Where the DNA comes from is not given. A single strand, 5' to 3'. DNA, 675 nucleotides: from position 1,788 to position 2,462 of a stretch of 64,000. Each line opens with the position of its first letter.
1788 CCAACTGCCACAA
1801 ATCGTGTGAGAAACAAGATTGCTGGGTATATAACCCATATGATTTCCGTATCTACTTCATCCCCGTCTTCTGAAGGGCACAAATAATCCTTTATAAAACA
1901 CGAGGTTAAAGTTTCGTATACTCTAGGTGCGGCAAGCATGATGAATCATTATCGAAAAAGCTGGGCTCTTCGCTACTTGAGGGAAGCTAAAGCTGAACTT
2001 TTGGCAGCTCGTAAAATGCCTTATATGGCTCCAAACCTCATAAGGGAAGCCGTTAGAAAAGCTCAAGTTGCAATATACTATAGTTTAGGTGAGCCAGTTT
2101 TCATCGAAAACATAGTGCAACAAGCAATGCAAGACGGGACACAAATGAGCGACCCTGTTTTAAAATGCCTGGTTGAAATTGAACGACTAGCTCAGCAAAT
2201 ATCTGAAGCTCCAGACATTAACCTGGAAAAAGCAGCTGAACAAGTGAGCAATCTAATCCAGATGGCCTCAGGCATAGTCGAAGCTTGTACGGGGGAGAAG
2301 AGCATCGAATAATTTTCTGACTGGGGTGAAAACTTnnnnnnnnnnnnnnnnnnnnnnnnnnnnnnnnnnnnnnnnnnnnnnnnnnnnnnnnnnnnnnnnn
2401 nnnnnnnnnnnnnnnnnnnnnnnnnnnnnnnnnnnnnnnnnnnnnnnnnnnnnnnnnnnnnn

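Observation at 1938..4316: Translationally coupled operon: HEPN-like, ParB/sulfiredoxin-fold protein, diglycine MoaD/SAMP-like Ubl and CofE-fold ligase, with no E1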

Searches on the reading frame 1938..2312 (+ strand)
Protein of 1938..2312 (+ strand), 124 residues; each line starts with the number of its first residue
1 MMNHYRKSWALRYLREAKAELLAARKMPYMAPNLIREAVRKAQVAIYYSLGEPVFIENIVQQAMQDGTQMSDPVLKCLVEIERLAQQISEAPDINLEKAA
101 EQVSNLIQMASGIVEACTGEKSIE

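Call 3: search_protein_families(library=pfam, proteins=[window:1938-2312:+], max_evalue=1)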
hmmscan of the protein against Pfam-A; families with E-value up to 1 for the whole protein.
window:1938-2312:+ (124 aa): 0 families

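Call 4: search_protein_families(library=ncbifam, proteins=[window:1938-2312:+], max_evalue=1)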
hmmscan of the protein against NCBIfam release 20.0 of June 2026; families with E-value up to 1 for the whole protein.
window:1938-2312:+ (124 aa): 0 families

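Call 35: search_solved_structures(query=window:1938-2309:+, max_evalue=10, show_alignments=2)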
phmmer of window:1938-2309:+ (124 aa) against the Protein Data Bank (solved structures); distinct sequences matched with E-value up to 10: 0.

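Call 39: find_homologous_proteins(query=window:1938-2309:+, max_evalue=0.001)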
Query window:1938-2309:+ (124 aa): 2075 proteins with E <= 0.001 among 2109 candidates; the best 120 are listed.
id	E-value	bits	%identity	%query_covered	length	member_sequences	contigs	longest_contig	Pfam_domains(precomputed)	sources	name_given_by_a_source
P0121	5.9e-72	257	100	99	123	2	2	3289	-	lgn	-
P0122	1.1e-61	224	85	100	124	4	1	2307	-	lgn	-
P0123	1.8e-56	207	77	100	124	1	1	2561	-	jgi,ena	-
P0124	2.3e-51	190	74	98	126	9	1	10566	-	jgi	-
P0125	2.4e-51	190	73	99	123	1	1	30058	-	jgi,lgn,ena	-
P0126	8.9e-44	166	65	98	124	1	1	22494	-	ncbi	ncbi:MAG: hypothetical protein QXY88_02660 [Candidatus Bathyarchaeia archaeon]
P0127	1.5e-43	165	64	98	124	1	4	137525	-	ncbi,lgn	-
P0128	4.2e-43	164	64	98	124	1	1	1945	-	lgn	-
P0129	7.7e-43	163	64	98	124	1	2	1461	-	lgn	-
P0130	8.5e-43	163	64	98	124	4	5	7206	-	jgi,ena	-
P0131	1.7e-42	162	65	98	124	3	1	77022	-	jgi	jgi:hypothetical protein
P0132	3.9e-42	161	63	98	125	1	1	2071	-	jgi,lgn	-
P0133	5.2e-42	160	65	98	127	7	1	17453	-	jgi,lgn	-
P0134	5.3e-42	160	64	98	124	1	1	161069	-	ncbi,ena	-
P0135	6.3e-42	160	64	98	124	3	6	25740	PF20669.4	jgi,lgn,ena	jgi:hypothetical protein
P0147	1.7e-41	159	64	98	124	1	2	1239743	-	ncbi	ncbi:MAG: hypothetical protein QXJ07_06395 [Candidatus Bathyarchaeia archaeon]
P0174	9.4e-41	156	63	98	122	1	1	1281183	-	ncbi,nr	ncbi:MAG: hypothetical protein JSV15_03545 [Candidatus Bathyarchaeota archaeon]|nr:MAG: hypothetical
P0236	1.4e-39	152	61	98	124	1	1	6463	-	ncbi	ncbi:MAG: hypothetical protein QXF29_02545 [Archaeoglobaceae archaeon]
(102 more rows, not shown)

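Call 47: predict_structure(alignment_id=A2)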
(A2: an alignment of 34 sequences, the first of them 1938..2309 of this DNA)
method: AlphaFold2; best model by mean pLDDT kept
length: 124 residues; sequences in the alignment: 34
mean_pLDDT: 86.4   pTM: 0.78
mean pLDDT of the five models: 86.4, 85.9, 85.2, 83.0, 82.1
residues with pLDDT >= 90: 54; 70-90: 60; 50-70: 9; < 50: 1
segments of 3 or more residues with pLDDT < 50: none
pLDDT, mean of each block of 10 residues (from residue 1): 85 96 91 91 93 89 79 84 82 79 92 87 58
secondary structure, 60 per line:
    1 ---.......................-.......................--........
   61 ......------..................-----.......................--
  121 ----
elements in order: H4-26 H28-50 H53-66 H73-90 H96-118

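Call 49: fold_search(model_id=the predicted structure, library=pdb)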
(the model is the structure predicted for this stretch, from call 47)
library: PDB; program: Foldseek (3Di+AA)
matches with E <= 10: 271; with E <= 0.001: 0
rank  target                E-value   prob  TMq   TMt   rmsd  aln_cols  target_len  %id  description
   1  1jog_D                2.8e-01  0.85  0.48  0.45   7.4       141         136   17  Structure of HI0074 from Heamophilus Influenzae reveals the fold of a substrate binding domain of a nucleotidyltransfe (released 2002-12-18)
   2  7jh6_A                4.3e-01  0.38  0.34  0.27  11.7       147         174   12  De novo designed two-domain di-Zn(II) and porphyrin-binding protein (released 2020-12-09)
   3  3c18_A                6.2e-01  0.77  0.48  0.24   4.8       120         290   15  Crystal structure of nucleotidyltransferase-like protein (ZP_00538802.1) from Exiguobacterium sibiricum 255-15 at 1.90 (released 2008-02-12)
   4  9qvj_A                6.2e-01  0.57  0.42  0.20   7.6       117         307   13  Crystal structure of CtaG from Ruminiclostridium cellulolyticum (P2(1)-medium) (released 2025-10-01)
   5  5jr9_C                6.5e-01  0.10  0.20  0.14  17.1       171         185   12  Crystal structure of apo-NeC3PO (released 2016-09-28)
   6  9qvo                  8.0e-01  0.35  0.35  0.18   7.9       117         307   14  Crystal structure of the CtaG_H128A variant from Ruminiclostridium cellulolyticum (P2(1)-small) (released 2025-10-01)
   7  5a7d_O                8.0e-01  0.20  0.28  0.16  10.2       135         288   13  Tetrameric assembly of LGN with Inscuteable (released 2016-08-03)
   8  7ae6_A                8.4e-01  0.47  0.42  0.37   8.3       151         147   10  Crystal structure of di-AMPylated HEPN(R102A) toxin (released 2020-12-30)
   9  8vyy_A                8.4e-01  0.14  0.27  0.17  14.8       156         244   12  The crystal structure of MarE in complex with its native substrate, beta-methyl-L-tryptophan (released 2025-04-02)
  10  5n1i_B                8.9e-01  0.16  0.27  0.19  13.1       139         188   14  unliganded form of the Mycobacterium tuberculosis repressor EthR2 (released 2017-04-26)
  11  9qvq_B                9.9e-01  0.30  0.38  0.20   8.7       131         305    8  Crystal structure of the CtaG_H128A variant from Ruminiclostridium cellulolyticum in complex with PHBA (P2(1)-medium) (released 2025-10-01)
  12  9ca3_D                9.9e-01  0.15  0.28  0.17  12.3       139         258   12  Crystal structure of MarE C280S in complex with cyanide bound heme and its native substrate, beta-methyl-L-tryptophan (released 2025-04-02)
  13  9bqw_A                9.9e-01  0.13  0.25  0.24  14.3       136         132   16  Fab F945-DbpA complex (released 2025-08-06)
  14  9ca3_B                1.0e+00  0.15  0.28  0.17  13.0       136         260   12  Crystal structure of MarE C280S in complex with cyanide bound heme and its native substrate, beta-methyl-L-tryptophan (released 2025-04-02)
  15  7ae6_B                1.1e+00  0.69  0.51  0.46   6.9       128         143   15  Crystal structure of di-AMPylated HEPN(R102A) toxin (released 2020-12-30)
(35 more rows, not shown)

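Call 59: find_encoding_contigs(protein=P0147, flank=6000, max_places=2)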
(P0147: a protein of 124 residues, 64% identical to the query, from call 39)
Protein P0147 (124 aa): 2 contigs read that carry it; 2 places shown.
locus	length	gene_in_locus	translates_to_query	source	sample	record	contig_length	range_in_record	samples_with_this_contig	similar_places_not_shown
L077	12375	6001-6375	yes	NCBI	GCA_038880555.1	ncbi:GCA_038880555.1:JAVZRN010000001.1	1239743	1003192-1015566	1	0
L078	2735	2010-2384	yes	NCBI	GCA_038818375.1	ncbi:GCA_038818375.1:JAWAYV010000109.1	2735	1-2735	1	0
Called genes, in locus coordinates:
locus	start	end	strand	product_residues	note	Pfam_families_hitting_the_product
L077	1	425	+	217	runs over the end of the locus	-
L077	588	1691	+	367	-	PF00155:Aminotran_1_2, PF01041:DegT_DnrJ_EryC1, PF01053:Cys_Met_Meta_PP, PF01212:Beta_elim_lyase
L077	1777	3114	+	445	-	-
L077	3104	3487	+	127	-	PF04126:Cyclophil_like, PF18050:Cyclophil_like2 (weak)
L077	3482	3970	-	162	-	-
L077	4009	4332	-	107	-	PF03297:Ribosomal_S25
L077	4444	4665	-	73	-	PF00125:Histone, PF00808:CBFD_NFYB_HMF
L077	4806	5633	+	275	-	PF01026:TatD_DNase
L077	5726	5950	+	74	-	PF00833:Ribosomal_S17e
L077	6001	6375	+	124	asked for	-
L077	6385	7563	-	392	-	PF00155:Aminotran_1_2, PF01041:DegT_DnrJ_EryC1 (weak)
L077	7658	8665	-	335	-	PF00389:2-Hacid_dh, PF02826:2-Hacid_dh_C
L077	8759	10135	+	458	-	PF13660:DUF4147, PF05161:MOFRL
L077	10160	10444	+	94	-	PF09138:Urm1, PF02597:ThiS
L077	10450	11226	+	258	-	PF01996:F420_ligase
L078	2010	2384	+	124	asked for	-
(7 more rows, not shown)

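Call 60: find_encoding_contigs(protein=P0174, flank=6000, max_places=2)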
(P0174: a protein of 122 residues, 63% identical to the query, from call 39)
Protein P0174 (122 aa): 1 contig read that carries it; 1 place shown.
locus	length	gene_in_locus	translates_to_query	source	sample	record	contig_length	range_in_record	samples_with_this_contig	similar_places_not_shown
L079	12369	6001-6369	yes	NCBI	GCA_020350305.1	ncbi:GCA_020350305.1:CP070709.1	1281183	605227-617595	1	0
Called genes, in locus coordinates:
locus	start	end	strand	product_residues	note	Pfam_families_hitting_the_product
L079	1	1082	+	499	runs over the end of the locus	PF23545:Zn_ribbon_HMPTM, PF04055:Radical_SAM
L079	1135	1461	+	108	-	PF03297:Ribosomal_S25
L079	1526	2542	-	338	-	PF20436:LonB_AAA-LID, PF05362:Lon_C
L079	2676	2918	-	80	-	-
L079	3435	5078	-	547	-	PF00118:Cpn60_TCP1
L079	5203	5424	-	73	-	PF00125:Histone, PF15511:CENP-T_C (weak), PF00808:CBFD_NFYB_HMF, PF07524:Bromo_TP (weak)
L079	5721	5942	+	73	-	PF00833:Ribosomal_S17e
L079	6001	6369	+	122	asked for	-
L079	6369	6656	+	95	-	PF09138:Urm1 (weak), PF02597:ThiS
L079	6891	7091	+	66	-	-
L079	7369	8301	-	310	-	PF01145:Band_7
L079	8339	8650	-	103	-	-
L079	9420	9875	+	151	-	PF05683:Fumerase_C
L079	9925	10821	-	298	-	PF00892:EamA, PF03151:TPT (faint), PF00892:EamA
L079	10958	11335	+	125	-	PF14947:HTH_45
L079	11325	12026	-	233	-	PF01411:tRNA-synt_2c, PF07973:tRNA_SAD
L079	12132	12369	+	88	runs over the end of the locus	-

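Call 61: find_encoding_contigs(protein=P0236, flank=6000, max_places=2)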
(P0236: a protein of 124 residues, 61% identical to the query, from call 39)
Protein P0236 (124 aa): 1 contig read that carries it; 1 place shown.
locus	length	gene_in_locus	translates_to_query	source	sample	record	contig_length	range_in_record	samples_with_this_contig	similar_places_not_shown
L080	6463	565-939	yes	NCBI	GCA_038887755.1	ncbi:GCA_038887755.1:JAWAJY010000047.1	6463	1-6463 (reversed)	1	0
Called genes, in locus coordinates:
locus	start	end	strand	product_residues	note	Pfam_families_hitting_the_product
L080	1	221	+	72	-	PF01026:TatD_DNase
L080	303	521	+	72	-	PF00833:Ribosomal_S17e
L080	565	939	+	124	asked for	-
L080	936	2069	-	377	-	PF00155:Aminotran_1_2, PF00266:Aminotran_5 (weak)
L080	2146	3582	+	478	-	PF01702:TGT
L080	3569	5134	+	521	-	PF01702:TGT, PF17884:DUF5591, PF22176:AF_0587-like_pre-PUA, PF01472:PUA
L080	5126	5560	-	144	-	-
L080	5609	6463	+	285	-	PF02423:OCD_Mu_crystall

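Call 97: search_protein_families(library=padloc, proteins=[window:1938-2312:+], max_evalue=0.01)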
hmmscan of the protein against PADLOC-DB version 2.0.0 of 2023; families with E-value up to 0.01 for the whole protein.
window:1938-2312:+ (124 aa): 0 families
